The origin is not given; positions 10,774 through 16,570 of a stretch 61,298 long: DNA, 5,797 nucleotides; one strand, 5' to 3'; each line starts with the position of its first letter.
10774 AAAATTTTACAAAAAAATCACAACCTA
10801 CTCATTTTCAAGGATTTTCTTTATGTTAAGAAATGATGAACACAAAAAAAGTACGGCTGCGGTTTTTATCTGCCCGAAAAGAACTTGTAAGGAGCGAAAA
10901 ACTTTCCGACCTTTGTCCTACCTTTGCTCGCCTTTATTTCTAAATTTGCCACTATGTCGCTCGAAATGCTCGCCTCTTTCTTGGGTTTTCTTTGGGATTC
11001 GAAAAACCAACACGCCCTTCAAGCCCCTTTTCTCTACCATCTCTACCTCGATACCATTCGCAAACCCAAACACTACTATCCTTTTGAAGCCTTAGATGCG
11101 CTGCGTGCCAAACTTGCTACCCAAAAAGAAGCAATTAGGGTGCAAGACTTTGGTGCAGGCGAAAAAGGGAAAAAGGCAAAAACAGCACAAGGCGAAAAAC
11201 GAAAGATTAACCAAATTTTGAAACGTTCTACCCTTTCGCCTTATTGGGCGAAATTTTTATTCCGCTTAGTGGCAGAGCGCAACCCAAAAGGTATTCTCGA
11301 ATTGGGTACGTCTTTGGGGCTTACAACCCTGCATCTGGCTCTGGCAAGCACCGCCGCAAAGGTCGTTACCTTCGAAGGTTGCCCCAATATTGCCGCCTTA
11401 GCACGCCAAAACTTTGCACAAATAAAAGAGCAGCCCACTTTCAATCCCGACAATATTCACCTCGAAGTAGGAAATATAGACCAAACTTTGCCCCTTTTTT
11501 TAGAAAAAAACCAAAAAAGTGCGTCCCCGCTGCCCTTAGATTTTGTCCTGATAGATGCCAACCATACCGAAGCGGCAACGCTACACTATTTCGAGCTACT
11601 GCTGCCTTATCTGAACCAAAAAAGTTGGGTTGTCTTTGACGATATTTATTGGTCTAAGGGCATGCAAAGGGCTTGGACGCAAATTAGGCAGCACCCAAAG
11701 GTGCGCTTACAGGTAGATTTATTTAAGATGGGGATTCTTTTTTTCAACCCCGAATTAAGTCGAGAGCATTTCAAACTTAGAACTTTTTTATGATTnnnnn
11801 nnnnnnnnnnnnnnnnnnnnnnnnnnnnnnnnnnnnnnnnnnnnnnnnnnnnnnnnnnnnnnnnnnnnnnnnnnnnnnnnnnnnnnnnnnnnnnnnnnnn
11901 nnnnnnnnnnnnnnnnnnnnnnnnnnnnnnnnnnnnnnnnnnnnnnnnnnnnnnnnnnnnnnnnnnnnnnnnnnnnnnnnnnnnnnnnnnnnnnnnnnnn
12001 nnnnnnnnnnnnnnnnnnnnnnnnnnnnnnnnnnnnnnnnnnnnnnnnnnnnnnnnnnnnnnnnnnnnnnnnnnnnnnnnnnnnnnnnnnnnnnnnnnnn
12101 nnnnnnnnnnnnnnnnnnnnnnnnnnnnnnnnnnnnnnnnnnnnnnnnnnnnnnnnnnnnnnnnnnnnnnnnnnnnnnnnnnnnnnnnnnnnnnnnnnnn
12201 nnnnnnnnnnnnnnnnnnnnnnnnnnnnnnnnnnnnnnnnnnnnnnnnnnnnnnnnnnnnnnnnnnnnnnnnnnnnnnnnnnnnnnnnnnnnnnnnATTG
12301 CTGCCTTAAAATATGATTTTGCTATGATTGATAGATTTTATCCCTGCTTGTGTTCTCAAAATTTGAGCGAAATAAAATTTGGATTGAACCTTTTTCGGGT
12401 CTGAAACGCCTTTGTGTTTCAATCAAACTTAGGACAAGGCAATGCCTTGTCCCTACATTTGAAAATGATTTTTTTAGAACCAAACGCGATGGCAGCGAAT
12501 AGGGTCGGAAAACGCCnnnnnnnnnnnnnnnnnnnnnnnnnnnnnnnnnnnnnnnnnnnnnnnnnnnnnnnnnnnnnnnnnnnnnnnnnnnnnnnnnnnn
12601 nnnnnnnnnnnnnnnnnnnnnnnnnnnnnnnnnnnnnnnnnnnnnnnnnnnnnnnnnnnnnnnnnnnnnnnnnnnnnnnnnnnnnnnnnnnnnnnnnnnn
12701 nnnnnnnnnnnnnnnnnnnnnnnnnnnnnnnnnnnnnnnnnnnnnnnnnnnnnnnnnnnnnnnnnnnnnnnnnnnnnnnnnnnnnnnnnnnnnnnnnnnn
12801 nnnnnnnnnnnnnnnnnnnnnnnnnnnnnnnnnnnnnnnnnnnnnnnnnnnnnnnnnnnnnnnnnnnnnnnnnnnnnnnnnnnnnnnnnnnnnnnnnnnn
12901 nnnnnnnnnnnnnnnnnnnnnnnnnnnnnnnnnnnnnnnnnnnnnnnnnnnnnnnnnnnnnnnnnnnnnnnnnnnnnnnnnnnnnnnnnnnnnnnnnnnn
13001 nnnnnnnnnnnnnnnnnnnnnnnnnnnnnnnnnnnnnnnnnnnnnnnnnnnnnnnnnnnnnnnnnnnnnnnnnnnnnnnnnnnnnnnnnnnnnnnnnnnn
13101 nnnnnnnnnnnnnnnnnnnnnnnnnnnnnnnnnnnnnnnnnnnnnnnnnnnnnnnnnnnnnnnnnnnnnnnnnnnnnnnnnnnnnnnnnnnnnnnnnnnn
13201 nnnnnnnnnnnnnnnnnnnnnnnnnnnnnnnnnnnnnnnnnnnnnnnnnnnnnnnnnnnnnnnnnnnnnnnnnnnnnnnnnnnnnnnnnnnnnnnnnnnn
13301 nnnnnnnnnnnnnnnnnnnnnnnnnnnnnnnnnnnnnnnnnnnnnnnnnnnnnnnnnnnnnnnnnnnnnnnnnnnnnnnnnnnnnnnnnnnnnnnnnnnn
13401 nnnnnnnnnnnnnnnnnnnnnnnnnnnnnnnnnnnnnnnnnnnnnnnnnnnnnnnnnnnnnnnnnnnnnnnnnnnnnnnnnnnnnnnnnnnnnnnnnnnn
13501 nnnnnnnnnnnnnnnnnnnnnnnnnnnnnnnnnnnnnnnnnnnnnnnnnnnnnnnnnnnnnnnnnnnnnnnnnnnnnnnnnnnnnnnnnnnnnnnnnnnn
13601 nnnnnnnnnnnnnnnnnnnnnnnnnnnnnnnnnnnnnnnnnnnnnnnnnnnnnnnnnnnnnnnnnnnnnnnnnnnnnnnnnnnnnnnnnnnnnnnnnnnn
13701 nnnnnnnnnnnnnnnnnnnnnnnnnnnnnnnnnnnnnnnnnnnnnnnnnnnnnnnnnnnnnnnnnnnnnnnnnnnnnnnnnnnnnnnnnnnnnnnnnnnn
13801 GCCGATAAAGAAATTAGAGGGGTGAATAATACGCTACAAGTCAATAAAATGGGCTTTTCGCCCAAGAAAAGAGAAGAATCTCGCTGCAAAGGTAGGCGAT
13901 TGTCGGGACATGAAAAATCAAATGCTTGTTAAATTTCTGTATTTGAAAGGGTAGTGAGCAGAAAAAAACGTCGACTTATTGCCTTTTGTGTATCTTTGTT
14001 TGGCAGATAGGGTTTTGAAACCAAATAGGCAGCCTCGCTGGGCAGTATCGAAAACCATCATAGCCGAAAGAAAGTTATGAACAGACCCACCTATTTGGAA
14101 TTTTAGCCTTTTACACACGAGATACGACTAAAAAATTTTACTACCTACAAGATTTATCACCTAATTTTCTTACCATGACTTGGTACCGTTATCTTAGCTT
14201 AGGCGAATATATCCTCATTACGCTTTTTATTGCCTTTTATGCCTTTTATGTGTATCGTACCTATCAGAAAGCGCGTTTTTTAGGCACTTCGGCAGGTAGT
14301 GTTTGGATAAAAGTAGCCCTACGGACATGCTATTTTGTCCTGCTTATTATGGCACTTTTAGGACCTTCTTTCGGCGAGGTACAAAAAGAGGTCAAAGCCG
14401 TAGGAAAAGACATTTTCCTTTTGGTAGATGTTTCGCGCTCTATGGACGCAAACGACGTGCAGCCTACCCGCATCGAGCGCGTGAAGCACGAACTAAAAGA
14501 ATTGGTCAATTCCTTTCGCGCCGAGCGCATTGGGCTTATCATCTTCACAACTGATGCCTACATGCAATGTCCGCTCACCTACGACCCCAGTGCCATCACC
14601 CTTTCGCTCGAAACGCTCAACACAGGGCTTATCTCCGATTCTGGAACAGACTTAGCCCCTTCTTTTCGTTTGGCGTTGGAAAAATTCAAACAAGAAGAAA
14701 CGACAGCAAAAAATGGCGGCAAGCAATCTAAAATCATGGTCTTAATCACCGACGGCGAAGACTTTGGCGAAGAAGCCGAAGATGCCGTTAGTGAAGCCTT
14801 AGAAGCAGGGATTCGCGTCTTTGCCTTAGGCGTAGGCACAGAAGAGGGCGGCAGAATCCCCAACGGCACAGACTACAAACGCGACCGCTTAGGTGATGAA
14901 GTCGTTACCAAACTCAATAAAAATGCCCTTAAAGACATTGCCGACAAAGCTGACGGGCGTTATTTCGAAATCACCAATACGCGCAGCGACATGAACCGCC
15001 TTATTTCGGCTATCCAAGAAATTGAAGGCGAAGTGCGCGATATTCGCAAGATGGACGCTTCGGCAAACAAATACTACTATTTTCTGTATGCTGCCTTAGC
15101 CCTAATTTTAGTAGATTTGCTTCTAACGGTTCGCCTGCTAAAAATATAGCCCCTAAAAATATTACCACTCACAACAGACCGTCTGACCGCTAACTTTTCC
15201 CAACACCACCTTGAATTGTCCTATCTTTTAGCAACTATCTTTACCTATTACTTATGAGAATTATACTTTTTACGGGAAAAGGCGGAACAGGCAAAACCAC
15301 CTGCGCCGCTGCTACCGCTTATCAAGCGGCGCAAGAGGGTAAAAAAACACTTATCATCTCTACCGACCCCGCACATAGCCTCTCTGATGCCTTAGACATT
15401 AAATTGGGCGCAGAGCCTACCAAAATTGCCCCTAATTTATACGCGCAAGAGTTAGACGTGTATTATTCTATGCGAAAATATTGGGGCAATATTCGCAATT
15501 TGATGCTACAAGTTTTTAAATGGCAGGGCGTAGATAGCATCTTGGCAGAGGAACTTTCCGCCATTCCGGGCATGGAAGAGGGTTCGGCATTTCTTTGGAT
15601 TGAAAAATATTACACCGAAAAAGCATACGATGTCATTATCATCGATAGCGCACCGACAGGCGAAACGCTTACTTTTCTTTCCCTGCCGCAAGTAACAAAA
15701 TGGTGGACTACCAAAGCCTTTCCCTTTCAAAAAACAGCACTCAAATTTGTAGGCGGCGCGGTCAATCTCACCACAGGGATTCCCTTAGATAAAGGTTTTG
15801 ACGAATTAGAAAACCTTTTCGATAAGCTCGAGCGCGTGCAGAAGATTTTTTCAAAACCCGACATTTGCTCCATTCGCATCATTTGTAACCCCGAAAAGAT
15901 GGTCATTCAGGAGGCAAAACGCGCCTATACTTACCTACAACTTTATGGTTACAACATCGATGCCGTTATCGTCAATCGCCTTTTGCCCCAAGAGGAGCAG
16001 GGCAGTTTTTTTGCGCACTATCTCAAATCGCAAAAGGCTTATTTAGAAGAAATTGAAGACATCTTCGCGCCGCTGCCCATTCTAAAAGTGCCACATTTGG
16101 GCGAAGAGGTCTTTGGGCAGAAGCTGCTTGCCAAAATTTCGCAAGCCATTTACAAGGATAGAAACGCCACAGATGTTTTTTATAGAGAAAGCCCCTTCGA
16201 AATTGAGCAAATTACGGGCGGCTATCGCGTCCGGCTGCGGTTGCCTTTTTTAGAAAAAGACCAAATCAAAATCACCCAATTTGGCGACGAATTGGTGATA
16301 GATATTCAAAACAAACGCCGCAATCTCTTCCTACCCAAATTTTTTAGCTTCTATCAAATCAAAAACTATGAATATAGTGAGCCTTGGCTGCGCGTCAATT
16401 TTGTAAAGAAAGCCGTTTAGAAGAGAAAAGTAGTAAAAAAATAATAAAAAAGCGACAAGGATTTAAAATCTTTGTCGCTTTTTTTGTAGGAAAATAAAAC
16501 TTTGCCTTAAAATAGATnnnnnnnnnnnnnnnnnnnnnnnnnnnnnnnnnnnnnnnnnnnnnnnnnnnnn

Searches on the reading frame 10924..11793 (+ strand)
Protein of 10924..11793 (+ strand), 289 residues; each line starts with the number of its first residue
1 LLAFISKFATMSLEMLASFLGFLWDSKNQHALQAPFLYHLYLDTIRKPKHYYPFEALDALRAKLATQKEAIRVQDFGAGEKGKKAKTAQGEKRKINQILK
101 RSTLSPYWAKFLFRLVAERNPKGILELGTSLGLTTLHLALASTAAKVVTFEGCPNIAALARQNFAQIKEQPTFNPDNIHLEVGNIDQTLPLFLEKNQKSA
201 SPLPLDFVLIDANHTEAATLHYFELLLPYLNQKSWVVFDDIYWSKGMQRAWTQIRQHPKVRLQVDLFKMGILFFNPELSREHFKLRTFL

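Call 57: search_protein_families(library=pfam, proteins=[window:10924-11793:+], max_evalue=0.001)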
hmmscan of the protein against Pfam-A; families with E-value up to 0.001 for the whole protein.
window:10924-11793:+ (289 aa): 2 families
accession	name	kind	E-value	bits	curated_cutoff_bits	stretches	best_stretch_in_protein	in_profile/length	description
PF13578.12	Methyltransf_24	-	5.1e-16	59.9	26.3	1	125-241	1-105/105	Methyltransferase domain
PF01596.23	Methyltransf_3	-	4e-07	30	22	1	97-250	21-164/204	O-methyltransferase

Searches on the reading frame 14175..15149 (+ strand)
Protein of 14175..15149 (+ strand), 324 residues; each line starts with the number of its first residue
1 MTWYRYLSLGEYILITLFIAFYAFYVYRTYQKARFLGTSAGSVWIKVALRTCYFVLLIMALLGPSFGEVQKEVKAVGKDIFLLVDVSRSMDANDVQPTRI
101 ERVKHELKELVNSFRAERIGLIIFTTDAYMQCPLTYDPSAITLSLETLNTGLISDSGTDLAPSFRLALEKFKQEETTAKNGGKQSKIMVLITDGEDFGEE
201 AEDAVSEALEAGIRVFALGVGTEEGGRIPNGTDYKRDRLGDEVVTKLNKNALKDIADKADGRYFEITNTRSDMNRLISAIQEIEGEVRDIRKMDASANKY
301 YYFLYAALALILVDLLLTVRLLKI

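Call 57: search_protein_families(library=pfam, proteins=[window:14175-15149:+], max_evalue=0.001)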
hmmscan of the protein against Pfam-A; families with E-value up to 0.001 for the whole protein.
window:14175-15149:+ (324 aa): 2 families
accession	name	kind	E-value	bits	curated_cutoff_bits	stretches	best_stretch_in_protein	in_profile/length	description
PF13519.12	VWA_2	-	7.7e-19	68.7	27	1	81-195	2-107/107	von Willebrand factor type A domain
PF00092.34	VWA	-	1.3e-16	61.7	23.8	1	79-270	1-166/174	von Willebrand factor type A domain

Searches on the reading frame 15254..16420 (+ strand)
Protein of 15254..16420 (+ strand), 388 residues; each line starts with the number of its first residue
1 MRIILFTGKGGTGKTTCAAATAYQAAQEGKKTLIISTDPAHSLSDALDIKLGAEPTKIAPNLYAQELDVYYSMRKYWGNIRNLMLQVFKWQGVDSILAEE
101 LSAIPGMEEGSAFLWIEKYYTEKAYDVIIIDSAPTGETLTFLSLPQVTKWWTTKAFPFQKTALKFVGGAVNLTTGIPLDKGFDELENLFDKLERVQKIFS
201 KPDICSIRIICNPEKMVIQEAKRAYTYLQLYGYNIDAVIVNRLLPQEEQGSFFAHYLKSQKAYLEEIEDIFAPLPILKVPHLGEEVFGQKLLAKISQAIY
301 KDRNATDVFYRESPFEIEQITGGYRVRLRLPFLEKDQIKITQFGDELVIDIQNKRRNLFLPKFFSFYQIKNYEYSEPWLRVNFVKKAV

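Call 57: search_protein_families(library=pfam, proteins=[window:15254-16420:+], max_evalue=0.001)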
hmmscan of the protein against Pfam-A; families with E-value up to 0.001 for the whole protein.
window:15254-16420:+ (388 aa): 11 families
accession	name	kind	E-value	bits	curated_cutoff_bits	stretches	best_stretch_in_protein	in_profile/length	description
PF02374.21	ArsA_ATPase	-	2.7e-96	322.8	24.3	1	1-301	1-305/305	Anion-transporting ATPase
PF17886.7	ArsA_HSP20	-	2.7e-18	65.7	22.5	1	322-383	2-63/63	HSP20-like domain found in ArsA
PF13614.12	AAA_31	-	4.8e-11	43.3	27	1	3-144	4-137/177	AAA domain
PF01656.29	CbiA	-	1.3e-08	35.3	25.4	1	3-203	1-54/125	CobQ/CobB/MinD/ParA nucleotide binding domain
PF00448.28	SRP54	-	5e-05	23.5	22.7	1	2-38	2-38/196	SRP54-type protein, GTPase domain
PF00142.24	Fer4_NifH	-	9.5e-05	22.4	25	1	3-42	2-41/271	4Fe-4S iron sulfur cluster binding proteins, NifH/frxC family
PF02562.22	PhoH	-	0.00014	21.9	27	1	3-62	21-80/205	PhoH-like protein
PF06745.19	ATPase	-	0.00026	20.9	26.6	1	2-39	20-58/231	KaiC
PF10609.15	ParA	-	0.00028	20.9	27.1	0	3-38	6-41/246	NUBPL iron-transfer P-loop NTPase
PF25199.1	nSTAND_NTPase5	-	0.00057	20.2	34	0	2-45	42-85/145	Novel STAND NTPase 5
PF13479.12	AAA_24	-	0.00087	19.6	27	0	4-149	5-89/195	AAA domain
